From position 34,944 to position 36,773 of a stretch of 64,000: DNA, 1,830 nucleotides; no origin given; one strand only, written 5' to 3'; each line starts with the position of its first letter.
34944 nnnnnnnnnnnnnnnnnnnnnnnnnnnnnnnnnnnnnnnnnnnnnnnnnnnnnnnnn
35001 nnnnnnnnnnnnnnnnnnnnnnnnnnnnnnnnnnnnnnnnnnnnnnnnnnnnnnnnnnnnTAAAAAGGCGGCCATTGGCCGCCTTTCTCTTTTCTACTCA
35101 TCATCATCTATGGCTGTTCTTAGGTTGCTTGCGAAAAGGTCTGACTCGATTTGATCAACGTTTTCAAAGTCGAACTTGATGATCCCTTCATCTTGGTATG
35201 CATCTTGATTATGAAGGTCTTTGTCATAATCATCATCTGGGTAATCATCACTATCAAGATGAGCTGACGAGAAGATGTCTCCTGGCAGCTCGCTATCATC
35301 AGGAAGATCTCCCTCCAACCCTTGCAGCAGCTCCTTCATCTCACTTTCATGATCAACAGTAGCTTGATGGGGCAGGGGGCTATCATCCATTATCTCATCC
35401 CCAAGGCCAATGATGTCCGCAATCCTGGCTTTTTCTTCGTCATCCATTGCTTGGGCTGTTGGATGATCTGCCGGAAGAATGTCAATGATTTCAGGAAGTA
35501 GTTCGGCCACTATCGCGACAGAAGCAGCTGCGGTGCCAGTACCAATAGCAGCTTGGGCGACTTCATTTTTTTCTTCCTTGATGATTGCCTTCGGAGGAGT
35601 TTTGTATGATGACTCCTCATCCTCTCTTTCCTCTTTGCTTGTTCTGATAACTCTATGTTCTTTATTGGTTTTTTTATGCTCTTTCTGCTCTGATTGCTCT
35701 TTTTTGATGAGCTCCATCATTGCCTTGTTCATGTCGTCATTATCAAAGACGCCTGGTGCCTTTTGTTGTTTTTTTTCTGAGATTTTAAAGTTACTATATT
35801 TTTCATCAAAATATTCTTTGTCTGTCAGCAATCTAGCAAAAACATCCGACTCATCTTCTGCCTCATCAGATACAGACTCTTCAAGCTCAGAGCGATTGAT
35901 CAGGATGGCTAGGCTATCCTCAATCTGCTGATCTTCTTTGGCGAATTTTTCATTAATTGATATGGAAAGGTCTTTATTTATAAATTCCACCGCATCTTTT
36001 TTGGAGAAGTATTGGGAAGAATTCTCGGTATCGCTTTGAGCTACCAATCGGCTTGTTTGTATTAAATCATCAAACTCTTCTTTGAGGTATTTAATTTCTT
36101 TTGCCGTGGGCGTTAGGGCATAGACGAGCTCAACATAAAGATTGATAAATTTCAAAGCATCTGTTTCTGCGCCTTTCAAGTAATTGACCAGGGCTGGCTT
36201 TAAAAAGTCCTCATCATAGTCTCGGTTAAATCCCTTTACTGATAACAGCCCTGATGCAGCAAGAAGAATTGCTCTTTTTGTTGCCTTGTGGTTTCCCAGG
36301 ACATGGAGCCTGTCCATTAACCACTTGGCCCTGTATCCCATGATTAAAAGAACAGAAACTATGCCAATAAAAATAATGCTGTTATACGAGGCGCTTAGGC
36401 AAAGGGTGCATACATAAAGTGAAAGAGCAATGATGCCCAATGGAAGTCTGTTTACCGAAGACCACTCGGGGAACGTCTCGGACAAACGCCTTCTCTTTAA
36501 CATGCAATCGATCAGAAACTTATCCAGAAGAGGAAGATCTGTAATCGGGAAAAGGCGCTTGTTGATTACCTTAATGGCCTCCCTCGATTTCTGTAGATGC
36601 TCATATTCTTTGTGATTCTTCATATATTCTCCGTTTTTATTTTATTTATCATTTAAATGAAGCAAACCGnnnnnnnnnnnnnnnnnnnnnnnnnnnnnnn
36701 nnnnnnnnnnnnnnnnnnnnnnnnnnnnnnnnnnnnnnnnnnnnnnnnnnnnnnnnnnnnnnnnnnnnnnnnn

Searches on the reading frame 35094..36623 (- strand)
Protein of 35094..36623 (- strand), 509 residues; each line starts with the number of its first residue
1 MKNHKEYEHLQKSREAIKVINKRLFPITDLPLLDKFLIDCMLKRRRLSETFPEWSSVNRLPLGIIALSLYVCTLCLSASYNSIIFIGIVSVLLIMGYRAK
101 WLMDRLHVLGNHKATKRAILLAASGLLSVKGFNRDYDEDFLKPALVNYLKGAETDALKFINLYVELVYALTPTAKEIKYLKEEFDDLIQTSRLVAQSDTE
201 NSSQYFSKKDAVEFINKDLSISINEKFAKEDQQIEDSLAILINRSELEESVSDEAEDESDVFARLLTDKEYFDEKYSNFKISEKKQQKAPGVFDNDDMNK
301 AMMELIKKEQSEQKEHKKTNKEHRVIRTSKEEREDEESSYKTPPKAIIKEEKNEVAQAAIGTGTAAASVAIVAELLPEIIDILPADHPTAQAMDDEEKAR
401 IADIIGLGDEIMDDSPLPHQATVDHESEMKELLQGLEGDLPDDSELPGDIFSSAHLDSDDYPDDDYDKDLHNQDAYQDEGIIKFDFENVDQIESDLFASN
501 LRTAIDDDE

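Call 13: find_encoding_contigs(protein=window:35094-36623:-, flank=10000, max_places=2)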
Protein window:35094-36623:- (509 aa): 11 contigs read that carry it; 2 places shown.
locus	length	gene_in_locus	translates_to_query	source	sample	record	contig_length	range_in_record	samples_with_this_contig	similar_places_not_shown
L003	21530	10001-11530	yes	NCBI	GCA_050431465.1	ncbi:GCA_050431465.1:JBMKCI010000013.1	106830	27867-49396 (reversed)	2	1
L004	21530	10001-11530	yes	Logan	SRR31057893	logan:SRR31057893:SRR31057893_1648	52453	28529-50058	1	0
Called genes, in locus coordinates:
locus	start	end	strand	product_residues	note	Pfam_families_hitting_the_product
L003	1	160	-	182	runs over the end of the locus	-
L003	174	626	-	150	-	PF05981:CreA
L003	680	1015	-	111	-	-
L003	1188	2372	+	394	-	PF04851:ResIII, PF00270:DEAD (faint), PF00271:Helicase_C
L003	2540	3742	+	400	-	-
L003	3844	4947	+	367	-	-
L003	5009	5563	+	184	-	-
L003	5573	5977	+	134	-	-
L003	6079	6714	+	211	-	-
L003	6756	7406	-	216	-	-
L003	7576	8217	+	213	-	-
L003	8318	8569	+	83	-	-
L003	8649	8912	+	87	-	-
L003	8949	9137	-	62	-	-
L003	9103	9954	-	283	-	-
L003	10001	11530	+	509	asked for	-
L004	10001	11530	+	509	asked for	-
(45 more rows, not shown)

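Call 17: search_protein_families(library=phrogs, proteins=[window:35094-36623:-], max_evalue=0.001)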
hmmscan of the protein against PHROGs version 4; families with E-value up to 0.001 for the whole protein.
window:35094-36623:- (509 aa): 0 families
